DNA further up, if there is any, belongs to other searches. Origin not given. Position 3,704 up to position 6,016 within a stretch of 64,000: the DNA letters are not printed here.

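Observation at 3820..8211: Compact phosphonate operon ending in an alcohol dehydrogenase, not an aminotransferase: predicted 2-hydroxyethylphosphonate (CMP-activated) pathway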

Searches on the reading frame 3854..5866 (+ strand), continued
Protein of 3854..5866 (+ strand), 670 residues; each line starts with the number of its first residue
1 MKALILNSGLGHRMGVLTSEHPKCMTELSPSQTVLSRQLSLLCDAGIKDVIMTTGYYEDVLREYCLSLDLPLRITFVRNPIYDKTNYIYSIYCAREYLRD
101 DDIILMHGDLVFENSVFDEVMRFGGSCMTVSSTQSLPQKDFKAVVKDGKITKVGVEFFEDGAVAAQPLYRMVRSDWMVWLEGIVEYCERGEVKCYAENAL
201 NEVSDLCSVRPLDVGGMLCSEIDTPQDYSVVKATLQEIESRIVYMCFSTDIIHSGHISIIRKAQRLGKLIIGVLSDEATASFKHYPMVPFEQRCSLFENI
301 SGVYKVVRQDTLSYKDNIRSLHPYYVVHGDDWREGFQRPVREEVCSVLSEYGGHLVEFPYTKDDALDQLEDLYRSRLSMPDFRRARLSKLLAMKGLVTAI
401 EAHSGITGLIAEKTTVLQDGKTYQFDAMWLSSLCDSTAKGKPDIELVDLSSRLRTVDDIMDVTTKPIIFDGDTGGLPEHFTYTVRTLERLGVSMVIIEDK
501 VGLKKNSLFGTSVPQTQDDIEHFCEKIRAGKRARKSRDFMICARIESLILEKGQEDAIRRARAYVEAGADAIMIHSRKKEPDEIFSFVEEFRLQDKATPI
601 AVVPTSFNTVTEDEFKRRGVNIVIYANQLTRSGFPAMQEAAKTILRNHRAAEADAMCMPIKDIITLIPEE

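Call 38: find_homologous_proteins(query=window:3854-5866:+, max_evalue=1e-20)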
Query window:3854-5866:+ (670 aa): 8000 proteins with E <= 1e-20 among 8000 candidates; the best 120 are listed.
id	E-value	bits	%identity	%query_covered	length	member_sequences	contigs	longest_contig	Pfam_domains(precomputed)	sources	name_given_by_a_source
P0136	0.0e+0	1495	100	98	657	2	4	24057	PF13714.13,PF01467.33,PF20202.5,PF12804.14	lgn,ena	-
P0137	0.0e+0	1257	81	98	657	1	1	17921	PF13714.13,PF01467.33,PF20202.5,PF12804.14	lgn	-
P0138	0.0e+0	1162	76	100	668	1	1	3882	PF13714.13,PF01467.33,PF20202.5,PF12804.14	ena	-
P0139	0.0e+0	1159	76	100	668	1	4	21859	PF13714.13,PF01467.33,PF20202.5,PF12804.14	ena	-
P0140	0.0e+0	1158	75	100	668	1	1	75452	PF13714.13,PF01467.33,PF20202.5,PF12804.14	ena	-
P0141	0.0e+0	1158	75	100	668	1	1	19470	PF13714.13,PF01467.33,PF20202.5,PF12804.14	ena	-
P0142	0.0e+0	1157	75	100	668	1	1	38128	PF13714.13,PF01467.33,PF20202.5,PF12804.14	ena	-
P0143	0.0e+0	1157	75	100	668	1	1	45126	PF00483.30,PF13714.13,PF01467.33,PF20202.5,PF12804.14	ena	-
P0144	0.0e+0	1156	75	100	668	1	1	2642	PF13714.13,PF01467.33,PF12804.14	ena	-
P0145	0.0e+0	1156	75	100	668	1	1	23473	PF13714.13,PF01467.33,PF20202.5,PF12804.14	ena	-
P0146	0.0e+0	1155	75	100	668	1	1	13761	PF13714.13,PF01467.33,PF12804.14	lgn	-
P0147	0.0e+0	1155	75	100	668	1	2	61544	PF00483.30,PF13714.13,PF01467.33,PF12804.14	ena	-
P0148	0.0e+0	1155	75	100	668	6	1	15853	PF13714.13,PF01467.33,PF12804.14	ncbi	-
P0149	0.0e+0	1155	75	100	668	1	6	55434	PF00483.30,PF13714.13,PF01467.33,PF12804.14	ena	-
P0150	0.0e+0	1154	75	100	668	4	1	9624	PF13714.13,PF01467.33,PF20202.5,PF12804.14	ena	-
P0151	0.0e+0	1154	74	100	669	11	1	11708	PF13714.13,PF01467.33,PF20202.5,PF12804.14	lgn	-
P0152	0.0e+0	1152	75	100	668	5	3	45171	PF13714.13,PF01467.33,PF12804.14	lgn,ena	-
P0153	0.0e+0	1152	75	100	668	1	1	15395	PF13714.13,PF01467.33,PF20202.5,PF12804.14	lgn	-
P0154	0.0e+0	1151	73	100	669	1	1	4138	PF00483.30,PF13714.13,PF01467.33,PF20202.5,PF12804.14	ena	-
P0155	0.0e+0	1151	75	100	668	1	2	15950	PF00483.30,PF13714.13,PF01467.33,PF20202.5,PF12804.14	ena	-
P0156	0.0e+0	1151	75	100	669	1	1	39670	PF00483.30,PF13714.13,PF01467.33,PF20202.5,PF12804.14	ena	-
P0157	0.0e+0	1150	74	100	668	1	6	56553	PF00483.30,PF13714.13,PF01467.33,PF20202.5,PF12804.14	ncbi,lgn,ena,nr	ncbi:MAG: phosphoenolpyruvate mutase [Bacteroidales bacterium]|nr:phosphoenolpyruvate mutase [Bacter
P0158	0.0e+0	1148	75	100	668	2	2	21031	PF13714.13,PF01467.33,PF20202.5,PF12804.14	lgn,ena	-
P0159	0.0e+0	1147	74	100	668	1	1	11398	PF13714.13,PF01467.33,PF20202.5,PF12804.14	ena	-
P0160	0.0e+0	1146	75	100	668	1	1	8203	PF13714.13,PF01467.33,PF20202.5,PF12804.14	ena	-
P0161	0.0e+0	1146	75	100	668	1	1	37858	PF13714.13,PF01467.33,PF12804.14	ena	-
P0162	0.0e+0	1144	74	100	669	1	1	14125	PF00483.30,PF13714.13,PF01467.33,PF20202.5,PF12804.14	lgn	-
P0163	0.0e+0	1144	74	100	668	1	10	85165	PF00483.30,PF13714.13,PF01467.33,PF20202.5,PF12804.14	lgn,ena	-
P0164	0.0e+0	1144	73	100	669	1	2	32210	PF00483.30,PF13714.13,PF01467.33,PF20202.5,PF12804.14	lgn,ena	-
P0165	0.0e+0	1144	74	100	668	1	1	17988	PF13714.13,PF01467.33,PF12804.14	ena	-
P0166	0.0e+0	1143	74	100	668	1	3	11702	PF13714.13,PF01467.33,PF12804.14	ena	-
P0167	0.0e+0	1143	74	100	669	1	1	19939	PF00483.30,PF13714.13,PF01467.33,PF20202.5,PF12804.14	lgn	-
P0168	0.0e+0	1143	74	100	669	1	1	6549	PF00483.30,PF13714.13,PF01467.33,PF20202.5,PF12804.14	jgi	-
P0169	0.0e+0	1143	74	100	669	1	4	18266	PF13714.13,PF01467.33,PF20202.5,PF12804.14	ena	-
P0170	0.0e+0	1143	73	100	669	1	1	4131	PF00483.30,PF13714.13,PF01467.33,PF20202.5,PF12804.14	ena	-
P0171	0.0e+0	1143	74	100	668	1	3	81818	PF13714.13,PF01467.33,PF20202.5,PF12804.14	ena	-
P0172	0.0e+0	1142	74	100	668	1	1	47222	PF13714.13,PF01467.33,PF12804.14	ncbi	-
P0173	0.0e+0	1142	73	100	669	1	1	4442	PF00483.30,PF13714.13,PF01467.33,PF20202.5,PF12804.14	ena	-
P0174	0.0e+0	1142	74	100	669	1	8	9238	PF13714.13,PF01467.33,PF20202.5,PF12804.14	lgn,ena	-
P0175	0.0e+0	1142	75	100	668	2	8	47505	PF13714.13,PF01467.33,PF20202.5,PF12804.14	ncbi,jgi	jgi:phosphoenolpyruvate phosphomutase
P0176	0.0e+0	1141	74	100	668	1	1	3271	PF00483.30,PF13714.13,PF01467.33,PF20202.5,PF12804.14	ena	-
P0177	0.0e+0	1141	74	100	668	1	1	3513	PF00483.30,PF13714.13,PF01467.33,PF20202.5,PF12804.14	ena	-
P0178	0.0e+0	1141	74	100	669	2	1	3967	PF00483.30,PF13714.13,PF01467.33,PF20202.5,PF12804.14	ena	-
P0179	0.0e+0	1140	73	100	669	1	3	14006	PF13714.13,PF01467.33,PF20202.5,PF12804.14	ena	-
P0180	0.0e+0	1140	74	100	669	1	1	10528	PF00483.30,PF13714.13,PF01467.33,PF20202.5,PF12804.14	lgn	-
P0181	0.0e+0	1139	73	100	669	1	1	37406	PF00483.30,PF13714.13,PF01467.33,PF20202.5,PF12804.14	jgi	jgi:phosphoenolpyruvate phosphomutase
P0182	0.0e+0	1139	74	100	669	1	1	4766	PF13714.13,PF01467.33,PF20202.5,PF12804.14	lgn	-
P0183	0.0e+0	1138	73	100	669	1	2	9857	PF13714.13,PF01467.33,PF20202.5,PF12804.14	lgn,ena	-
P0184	0.0e+0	1138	74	100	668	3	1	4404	PF13714.13,PF01467.33,PF12804.14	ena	-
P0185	0.0e+0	1138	73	100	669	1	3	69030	PF13714.13,PF01467.33,PF20202.5,PF12804.14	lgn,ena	-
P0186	0.0e+0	1137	73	100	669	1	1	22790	PF00483.30,PF13714.13,PF01467.33,PF20202.5,PF12804.14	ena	-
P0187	0.0e+0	1137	74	100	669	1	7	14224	PF00483.30,PF13714.13,PF01467.33,PF20202.5,PF12804.14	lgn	-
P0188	0.0e+0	1137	74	100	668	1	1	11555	PF13714.13,PF01467.33,PF20202.5,PF12804.14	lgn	-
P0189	0.0e+0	1137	74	100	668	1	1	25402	PF13714.13,PF01467.33,PF20202.5,PF12804.14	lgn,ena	-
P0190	0.0e+0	1136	73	100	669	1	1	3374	PF00483.30,PF13714.13,PF01467.33,PF20202.5,PF12804.14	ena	-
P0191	0.0e+0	1136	74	100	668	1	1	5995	PF13714.13,PF01467.33,PF12804.14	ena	-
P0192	0.0e+0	1136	73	100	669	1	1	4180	PF00483.30,PF13714.13,PF01467.33,PF12804.14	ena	-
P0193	0.0e+0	1136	73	100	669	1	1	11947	PF00483.30,PF13714.13,PF01467.33,PF20202.5,PF12804.14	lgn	-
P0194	0.0e+0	1135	73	100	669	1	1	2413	PF13714.13,PF01467.33,PF20202.5,PF12804.14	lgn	-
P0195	0.0e+0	1135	73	100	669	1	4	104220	PF00483.30,PF13714.13,PF01467.33,PF12804.14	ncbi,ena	-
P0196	0.0e+0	1135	73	100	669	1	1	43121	PF00483.30,PF13714.13,PF01467.33,PF20202.5,PF12804.14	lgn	-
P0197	0.0e+0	1135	73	100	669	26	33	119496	PF13714.13,PF01467.33,PF12804.14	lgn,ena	-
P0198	0.0e+0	1135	73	100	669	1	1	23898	PF00483.30,PF13714.13,PF01467.33,PF20202.5,PF12804.14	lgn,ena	-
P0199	0.0e+0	1135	73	100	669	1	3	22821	PF00483.30,PF13714.13,PF01467.33,PF20202.5,PF12804.14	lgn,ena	-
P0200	0.0e+0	1134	73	100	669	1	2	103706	PF00483.30,PF13714.13,PF01467.33,PF12804.14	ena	-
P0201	0.0e+0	1134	74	100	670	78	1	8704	PF00483.30,PF13714.13,PF01467.33,PF20202.5,PF12804.14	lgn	-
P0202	0.0e+0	1134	73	100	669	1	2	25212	PF00483.30,PF13714.13,PF01467.33,PF20202.5,PF12804.14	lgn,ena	-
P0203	0.0e+0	1134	72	100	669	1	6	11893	PF00483.30,PF13714.13,PF01467.33,PF20202.5,PF12804.14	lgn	-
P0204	0.0e+0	1134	74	100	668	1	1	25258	PF00483.30,PF13714.13,PF01467.33,PF20202.5,PF12804.14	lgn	-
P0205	0.0e+0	1133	73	100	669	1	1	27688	PF00483.30,PF13714.13,PF01467.33,PF20202.5,PF12804.14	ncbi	-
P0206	0.0e+0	1133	74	100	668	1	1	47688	PF00483.30,PF13714.13,PF01467.33,PF20202.5,PF12804.14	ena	-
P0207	0.0e+0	1132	73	100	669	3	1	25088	PF00483.30,PF13714.13,PF01467.33,PF20202.5,PF12804.14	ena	-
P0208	0.0e+0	1132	74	100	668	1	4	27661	PF13714.13,PF01467.33,PF12804.14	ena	-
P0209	0.0e+0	1132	74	100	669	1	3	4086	PF13714.13,PF01467.33,PF12804.14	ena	-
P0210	0.0e+0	1132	74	100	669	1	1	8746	PF00483.30,PF13714.13,PF01467.33,PF20202.5,PF12804.14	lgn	-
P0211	0.0e+0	1131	73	100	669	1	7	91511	PF00483.30,PF13714.13,PF01467.33,PF12804.14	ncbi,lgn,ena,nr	ncbi:MAG: phosphoenolpyruvate mutase [Bacteroidales bacterium]|nr:phosphoenolpyruvate mutase [Bacter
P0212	0.0e+0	1131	74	100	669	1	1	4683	PF00483.30,PF13714.13,PF01467.33,PF20202.5,PF12804.14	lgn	-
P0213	0.0e+0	1131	73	100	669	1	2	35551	PF00483.30,PF13714.13,PF01467.33,PF12804.14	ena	-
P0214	0.0e+0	1130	73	100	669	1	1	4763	PF00483.30,PF13714.13,PF01467.33,PF20202.5,PF12804.14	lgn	-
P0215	0.0e+0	1129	73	100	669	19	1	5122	PF00483.30,PF13714.13,PF01467.33,PF12804.14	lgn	-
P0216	0.0e+0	1129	73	100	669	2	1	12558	PF00483.30,PF13714.13,PF01467.33,PF20202.5,PF12804.14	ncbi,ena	-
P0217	0.0e+0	1129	73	100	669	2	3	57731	PF00483.30,PF13714.13,PF01467.33,PF20202.5,PF12804.14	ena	-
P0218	0.0e+0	1128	73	100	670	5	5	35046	PF00483.30,PF13714.13,PF01467.33,PF20202.5,PF12804.14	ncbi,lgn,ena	-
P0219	0.0e+0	1128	73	100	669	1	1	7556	PF00483.30,PF13714.13,PF01467.33,PF20202.5,PF12804.14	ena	-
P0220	0.0e+0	1127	73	100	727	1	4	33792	PF00483.30,PF13714.13,PF01467.33,PF20202.5,PF12804.14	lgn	-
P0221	0.0e+0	1127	72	100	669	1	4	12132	PF00483.30,PF13714.13,PF01467.33,PF20202.5,PF12804.14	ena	-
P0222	0.0e+0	1127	73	100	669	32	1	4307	PF00483.30,PF13714.13,PF01467.33,PF12804.14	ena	-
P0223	0.0e+0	1127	72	100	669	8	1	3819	PF13714.13,PF01467.33,PF20202.5,PF12804.14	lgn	-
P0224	0.0e+0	1127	72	100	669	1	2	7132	PF00483.30,PF13714.13,PF01467.33,PF20202.5,PF12804.14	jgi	-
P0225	0.0e+0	1126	72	100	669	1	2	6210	PF00483.30,PF13714.13,PF01467.33,PF20202.5,PF12804.14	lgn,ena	-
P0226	0.0e+0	1126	74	100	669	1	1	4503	PF00483.30,PF13714.13,PF01467.33,PF12804.14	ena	-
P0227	0.0e+0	1126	72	100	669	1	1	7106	PF00483.30,PF13714.13,PF01467.33,PF20202.5,PF12804.14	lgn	-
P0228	0.0e+0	1126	72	100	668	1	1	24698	PF00483.30,PF13714.13,PF01467.33,PF20202.5,PF12804.14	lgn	-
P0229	0.0e+0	1126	73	100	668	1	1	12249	PF00483.30,PF13714.13,PF01467.33,PF12804.14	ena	-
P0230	0.0e+0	1125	73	100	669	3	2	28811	PF00483.30,PF13714.13,PF01467.33,PF20202.5,PF12804.14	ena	-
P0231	0.0e+0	1125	72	100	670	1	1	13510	PF00483.30,PF13714.13,PF01467.33,PF20202.5,PF12804.14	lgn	-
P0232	0.0e+0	1125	73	100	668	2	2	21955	PF13714.13,PF01467.33,PF20202.5,PF12804.14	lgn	-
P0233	0.0e+0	1125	72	100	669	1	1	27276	PF00483.30,PF13714.13,PF01467.33,PF20202.5,PF12804.14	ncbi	-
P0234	0.0e+0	1125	72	100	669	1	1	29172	PF13714.13,PF01467.33,PF20202.5,PF12804.14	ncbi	-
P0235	0.0e+0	1125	73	100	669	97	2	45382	PF00483.30,PF13714.13,PF01467.33,PF20202.5,PF12804.14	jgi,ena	-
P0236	0.0e+0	1124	73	100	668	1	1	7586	PF13714.13,PF01467.33,PF20202.5,PF12804.14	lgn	-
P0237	0.0e+0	1124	71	100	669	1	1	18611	PF00483.30,PF13714.13,PF01467.33,PF20202.5,PF12804.14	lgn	-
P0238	0.0e+0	1124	72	100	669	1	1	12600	PF00483.30,PF13714.13,PF01467.33,PF20202.5,PF12804.14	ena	-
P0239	0.0e+0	1124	71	100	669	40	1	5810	PF13714.13,PF01467.33,PF20202.5,PF12804.14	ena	-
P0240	0.0e+0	1123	73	100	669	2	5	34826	PF13714.13,PF01467.33,PF20202.5,PF12804.14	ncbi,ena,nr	ncbi:MAG: phosphoenolpyruvate mutase [Bacteroidaceae bacterium]|nr:phosphoenolpyruvate mutase [Bacte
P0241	0.0e+0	1123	72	100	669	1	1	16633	PF00483.30,PF13714.13,PF01467.33,PF20202.5,PF12804.14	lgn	-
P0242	0.0e+0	1123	73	100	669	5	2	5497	PF13714.13,PF01467.33,PF20202.5,PF12804.14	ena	-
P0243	0.0e+0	1123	73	100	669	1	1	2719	PF00483.30,PF13714.13,PF01467.33,PF20202.5,PF12804.14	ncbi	-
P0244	0.0e+0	1123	72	100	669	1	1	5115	PF00483.30,PF13714.13,PF01467.33,PF20202.5,PF12804.14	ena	-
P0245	0.0e+0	1123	72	100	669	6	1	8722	PF00483.30,PF13714.13,PF01467.33,PF20202.5,PF12804.14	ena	-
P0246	0.0e+0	1123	71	100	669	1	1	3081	PF00483.30,PF13714.13,PF01467.33,PF20202.5,PF12804.14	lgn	-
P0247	0.0e+0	1122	74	98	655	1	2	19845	PF13714.13,PF01467.33,PF20202.5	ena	-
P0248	0.0e+0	1122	72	100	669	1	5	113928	PF00483.30,PF13714.13,PF01467.33,PF20202.5,PF12804.14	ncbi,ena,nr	ncbi:MAG: phosphoenolpyruvate mutase [Oscillospiraceae bacterium]|nr:phosphoenolpyruvate mutase [Osc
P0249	0.0e+0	1122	74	98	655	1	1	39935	PF13714.13,PF01467.33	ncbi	-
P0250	0.0e+0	1122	72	100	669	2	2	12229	PF00483.30,PF13714.13,PF01467.33,PF20202.5,PF12804.14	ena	-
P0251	0.0e+0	1122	72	100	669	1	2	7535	PF00483.30,PF13714.13,PF01467.33,PF20202.5,PF12804.14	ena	-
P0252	0.0e+0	1121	72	100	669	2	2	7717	PF00483.30,PF13714.13,PF01467.33,PF20202.5,PF12804.14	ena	-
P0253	0.0e+0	1121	72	100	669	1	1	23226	PF00483.30,PF13714.13,PF01467.33,PF20202.5,PF12804.14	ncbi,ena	-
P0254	0.0e+0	1121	72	100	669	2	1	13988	PF13714.13,PF01467.33,PF12804.14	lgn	-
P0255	0.0e+0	1121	72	100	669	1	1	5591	PF00483.30,PF13714.13,PF01467.33,PF20202.5,PF12804.14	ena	-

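Call 39: find_related_loci(query=window:3854-5866:+, collection=metagenome_contigs, flank=10000)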
Query window:3854-5866:+ (670 aa) in metagenome_contigs; peptide patterns used: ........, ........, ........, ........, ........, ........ (x = any residue, [..] = any of these).
600 stretches matched a pattern (row limit reached: there are more); 591 encode a relative of the query (tblastn E <= 1e-3); the best 80 are kept; 80 distinct loci.
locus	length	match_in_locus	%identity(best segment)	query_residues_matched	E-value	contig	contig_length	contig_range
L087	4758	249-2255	73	1-670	0e+0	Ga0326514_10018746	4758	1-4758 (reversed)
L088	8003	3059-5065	73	1-670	0e+0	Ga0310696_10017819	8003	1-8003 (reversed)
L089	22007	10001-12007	72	1-670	0e+0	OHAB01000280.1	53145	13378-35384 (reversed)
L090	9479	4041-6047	74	1-670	0e+0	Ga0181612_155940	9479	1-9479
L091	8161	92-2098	73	1-670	0e+0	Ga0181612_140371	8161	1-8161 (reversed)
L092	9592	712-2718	74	1-670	0e+0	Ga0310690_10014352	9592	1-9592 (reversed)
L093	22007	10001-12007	73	1-670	0e+0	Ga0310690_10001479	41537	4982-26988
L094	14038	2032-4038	71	1-670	0e+0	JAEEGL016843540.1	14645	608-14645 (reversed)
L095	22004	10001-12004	74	1-670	0e+0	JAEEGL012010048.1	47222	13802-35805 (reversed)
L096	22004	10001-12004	75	1-670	0e+0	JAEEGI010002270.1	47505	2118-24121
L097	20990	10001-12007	71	1-670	0e+0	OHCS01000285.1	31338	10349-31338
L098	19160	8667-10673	71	1-670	0e+0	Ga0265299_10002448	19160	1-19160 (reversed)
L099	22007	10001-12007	72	1-670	0e+0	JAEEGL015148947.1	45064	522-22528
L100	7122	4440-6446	70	1-670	0e+0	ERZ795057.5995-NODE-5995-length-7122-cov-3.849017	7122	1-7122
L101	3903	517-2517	71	3-670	0e+0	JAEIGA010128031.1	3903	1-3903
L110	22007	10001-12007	70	1-670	0e+0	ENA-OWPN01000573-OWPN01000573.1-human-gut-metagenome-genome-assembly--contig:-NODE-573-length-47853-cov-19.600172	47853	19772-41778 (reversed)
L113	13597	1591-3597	71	1-670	0e+0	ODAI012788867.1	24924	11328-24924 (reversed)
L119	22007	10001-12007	71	1-670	0e+0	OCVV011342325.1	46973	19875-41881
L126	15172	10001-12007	71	1-670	0e+0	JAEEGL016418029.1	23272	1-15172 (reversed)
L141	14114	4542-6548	70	1-670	0e+0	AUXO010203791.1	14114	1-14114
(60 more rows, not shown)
